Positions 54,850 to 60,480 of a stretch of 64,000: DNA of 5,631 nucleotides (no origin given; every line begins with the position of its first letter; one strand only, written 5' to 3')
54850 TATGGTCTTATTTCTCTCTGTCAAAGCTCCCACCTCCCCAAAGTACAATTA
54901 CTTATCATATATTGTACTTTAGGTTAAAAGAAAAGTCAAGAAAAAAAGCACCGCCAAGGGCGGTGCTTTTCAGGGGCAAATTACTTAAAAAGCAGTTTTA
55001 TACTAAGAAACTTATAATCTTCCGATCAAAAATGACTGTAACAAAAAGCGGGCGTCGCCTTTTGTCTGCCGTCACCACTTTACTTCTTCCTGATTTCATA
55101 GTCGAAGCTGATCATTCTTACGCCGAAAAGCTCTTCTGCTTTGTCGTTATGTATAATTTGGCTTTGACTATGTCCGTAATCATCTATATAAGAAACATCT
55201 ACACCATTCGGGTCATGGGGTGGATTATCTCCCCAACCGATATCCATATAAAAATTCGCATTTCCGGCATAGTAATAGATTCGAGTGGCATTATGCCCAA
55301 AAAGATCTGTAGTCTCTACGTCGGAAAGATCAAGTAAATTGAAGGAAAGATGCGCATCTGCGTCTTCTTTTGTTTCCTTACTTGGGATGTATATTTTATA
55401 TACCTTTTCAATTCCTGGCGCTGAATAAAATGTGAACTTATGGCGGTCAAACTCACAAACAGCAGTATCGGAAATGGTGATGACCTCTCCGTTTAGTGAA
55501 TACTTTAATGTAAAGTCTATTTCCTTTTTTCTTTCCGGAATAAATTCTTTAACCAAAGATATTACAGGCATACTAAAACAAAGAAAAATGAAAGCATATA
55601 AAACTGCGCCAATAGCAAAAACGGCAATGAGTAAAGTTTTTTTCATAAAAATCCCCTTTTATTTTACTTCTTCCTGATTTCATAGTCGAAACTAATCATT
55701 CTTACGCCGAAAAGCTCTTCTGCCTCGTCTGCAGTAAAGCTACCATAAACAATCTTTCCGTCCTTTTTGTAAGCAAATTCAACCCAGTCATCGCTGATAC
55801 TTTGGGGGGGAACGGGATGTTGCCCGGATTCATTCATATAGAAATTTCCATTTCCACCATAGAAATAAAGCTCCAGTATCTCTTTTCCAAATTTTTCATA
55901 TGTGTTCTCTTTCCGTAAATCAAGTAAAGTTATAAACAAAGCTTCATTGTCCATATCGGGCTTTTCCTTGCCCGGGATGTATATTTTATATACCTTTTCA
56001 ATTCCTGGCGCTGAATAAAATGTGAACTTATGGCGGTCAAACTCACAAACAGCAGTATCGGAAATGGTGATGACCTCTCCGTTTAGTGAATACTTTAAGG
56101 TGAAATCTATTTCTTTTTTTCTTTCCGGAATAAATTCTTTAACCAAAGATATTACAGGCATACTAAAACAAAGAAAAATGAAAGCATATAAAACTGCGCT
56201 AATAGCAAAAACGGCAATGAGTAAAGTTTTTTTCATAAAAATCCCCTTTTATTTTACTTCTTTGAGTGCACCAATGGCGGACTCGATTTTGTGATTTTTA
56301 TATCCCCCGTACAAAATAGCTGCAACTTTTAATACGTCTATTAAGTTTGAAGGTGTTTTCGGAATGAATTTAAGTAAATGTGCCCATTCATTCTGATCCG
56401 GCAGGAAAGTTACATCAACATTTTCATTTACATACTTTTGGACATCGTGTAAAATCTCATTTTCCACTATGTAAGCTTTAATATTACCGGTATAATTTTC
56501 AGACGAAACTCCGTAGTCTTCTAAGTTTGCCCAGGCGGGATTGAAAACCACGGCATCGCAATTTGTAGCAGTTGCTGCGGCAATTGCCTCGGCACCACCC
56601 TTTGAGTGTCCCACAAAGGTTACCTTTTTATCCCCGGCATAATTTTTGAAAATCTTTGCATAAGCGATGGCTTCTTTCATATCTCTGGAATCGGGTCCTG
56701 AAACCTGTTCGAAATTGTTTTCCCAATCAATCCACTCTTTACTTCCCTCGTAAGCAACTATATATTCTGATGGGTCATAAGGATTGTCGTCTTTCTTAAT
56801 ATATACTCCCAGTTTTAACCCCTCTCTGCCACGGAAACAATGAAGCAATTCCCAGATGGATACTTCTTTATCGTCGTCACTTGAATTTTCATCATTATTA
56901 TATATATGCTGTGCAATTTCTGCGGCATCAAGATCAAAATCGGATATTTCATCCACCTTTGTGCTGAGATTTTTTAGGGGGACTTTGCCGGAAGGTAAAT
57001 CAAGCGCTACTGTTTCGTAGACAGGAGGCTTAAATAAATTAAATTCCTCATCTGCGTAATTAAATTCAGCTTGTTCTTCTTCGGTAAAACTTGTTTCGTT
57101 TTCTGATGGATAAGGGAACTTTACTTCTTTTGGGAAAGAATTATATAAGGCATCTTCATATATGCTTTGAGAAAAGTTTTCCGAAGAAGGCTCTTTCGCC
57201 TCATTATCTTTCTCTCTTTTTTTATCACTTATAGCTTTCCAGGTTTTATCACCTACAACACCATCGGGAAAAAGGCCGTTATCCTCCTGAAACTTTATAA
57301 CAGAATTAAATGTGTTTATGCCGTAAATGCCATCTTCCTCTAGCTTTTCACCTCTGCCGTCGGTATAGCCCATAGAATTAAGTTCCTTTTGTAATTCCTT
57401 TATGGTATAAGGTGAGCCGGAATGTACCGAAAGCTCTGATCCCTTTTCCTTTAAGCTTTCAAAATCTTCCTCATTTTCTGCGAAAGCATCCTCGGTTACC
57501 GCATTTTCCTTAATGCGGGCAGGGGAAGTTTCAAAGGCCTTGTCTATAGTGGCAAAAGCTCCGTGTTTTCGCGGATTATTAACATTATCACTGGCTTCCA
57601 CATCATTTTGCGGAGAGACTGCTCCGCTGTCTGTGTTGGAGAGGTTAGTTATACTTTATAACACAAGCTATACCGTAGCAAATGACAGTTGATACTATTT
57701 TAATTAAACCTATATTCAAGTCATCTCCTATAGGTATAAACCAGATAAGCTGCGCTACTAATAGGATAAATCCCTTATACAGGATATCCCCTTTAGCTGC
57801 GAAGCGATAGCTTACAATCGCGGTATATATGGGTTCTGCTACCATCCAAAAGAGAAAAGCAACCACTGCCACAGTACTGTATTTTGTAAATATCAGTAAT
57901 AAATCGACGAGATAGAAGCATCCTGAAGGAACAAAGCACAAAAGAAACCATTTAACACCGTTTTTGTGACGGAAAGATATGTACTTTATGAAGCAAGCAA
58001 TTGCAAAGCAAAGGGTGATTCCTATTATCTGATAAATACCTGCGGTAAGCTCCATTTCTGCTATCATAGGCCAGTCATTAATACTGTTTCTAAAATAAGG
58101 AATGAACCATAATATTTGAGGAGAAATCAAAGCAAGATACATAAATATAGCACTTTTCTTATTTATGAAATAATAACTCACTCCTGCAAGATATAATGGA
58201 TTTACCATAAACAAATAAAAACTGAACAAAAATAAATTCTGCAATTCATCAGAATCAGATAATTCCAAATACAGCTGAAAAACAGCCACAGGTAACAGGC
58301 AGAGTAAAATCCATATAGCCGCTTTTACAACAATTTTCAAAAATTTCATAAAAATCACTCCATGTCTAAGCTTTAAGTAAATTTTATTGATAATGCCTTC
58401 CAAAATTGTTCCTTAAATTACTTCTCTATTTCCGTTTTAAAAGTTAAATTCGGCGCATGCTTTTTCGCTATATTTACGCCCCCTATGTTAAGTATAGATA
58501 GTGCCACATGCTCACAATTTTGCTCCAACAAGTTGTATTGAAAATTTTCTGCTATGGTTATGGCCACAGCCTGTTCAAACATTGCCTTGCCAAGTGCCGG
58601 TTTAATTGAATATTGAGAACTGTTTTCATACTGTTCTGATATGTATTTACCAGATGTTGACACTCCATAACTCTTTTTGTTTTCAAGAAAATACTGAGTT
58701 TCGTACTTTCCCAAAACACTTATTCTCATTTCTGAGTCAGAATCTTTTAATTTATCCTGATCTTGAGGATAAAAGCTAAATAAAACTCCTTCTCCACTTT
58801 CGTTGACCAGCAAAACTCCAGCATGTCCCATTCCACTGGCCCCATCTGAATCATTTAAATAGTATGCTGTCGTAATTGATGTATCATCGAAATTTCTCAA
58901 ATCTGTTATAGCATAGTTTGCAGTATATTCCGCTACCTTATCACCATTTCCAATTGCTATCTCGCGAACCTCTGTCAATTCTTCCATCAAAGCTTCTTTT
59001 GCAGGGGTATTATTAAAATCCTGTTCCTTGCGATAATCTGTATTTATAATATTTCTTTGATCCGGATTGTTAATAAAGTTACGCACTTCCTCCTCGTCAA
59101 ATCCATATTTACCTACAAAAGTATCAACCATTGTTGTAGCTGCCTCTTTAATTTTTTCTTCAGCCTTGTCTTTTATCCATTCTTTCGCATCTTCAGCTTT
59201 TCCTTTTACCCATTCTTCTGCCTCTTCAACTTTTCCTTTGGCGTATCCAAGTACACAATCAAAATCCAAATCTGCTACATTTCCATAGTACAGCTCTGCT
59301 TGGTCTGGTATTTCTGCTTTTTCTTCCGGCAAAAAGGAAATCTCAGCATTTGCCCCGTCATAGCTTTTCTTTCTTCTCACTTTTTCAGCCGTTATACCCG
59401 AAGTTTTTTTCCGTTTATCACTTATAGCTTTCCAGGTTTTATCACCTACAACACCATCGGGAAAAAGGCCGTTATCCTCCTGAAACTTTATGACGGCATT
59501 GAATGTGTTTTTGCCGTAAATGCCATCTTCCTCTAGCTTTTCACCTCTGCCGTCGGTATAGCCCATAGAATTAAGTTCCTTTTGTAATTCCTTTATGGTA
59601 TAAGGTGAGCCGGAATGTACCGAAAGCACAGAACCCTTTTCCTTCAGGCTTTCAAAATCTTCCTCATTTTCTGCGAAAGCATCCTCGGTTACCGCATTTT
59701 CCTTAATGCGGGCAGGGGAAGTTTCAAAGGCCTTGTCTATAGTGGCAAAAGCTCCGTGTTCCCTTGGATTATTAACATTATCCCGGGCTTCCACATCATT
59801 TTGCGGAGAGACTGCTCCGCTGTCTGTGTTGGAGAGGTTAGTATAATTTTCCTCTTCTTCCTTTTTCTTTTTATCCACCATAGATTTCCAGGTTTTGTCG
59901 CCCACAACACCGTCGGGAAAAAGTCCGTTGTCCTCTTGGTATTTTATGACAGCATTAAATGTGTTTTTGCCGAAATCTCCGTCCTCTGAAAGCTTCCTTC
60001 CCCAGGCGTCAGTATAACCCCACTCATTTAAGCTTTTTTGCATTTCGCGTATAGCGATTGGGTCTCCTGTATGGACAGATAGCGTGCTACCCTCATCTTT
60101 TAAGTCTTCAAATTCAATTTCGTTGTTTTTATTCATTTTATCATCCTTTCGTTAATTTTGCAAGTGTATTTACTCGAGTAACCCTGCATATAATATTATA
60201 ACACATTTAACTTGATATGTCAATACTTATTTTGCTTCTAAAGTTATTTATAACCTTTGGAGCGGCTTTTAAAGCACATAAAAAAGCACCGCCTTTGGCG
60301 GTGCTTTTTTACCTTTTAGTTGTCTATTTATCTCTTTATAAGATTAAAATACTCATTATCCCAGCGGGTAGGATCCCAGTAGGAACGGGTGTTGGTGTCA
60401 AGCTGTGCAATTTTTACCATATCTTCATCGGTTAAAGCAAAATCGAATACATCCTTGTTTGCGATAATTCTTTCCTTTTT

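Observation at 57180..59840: Module shuffling between the two cassette-2 genes: about 430 bp of near-identical DNA and a 5'-truncated, start-less recipient gene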

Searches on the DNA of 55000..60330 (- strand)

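Call 59: search_dna_similar(query=window:55000-60330:-, collection=plasmids, mode=distant, max_rows=10)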
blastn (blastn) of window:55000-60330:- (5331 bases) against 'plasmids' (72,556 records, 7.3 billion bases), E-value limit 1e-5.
No match.
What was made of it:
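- Tried and rejected: Distant BLASTN of the whole cassette against PLSDB plasmids: nothing (call 59).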
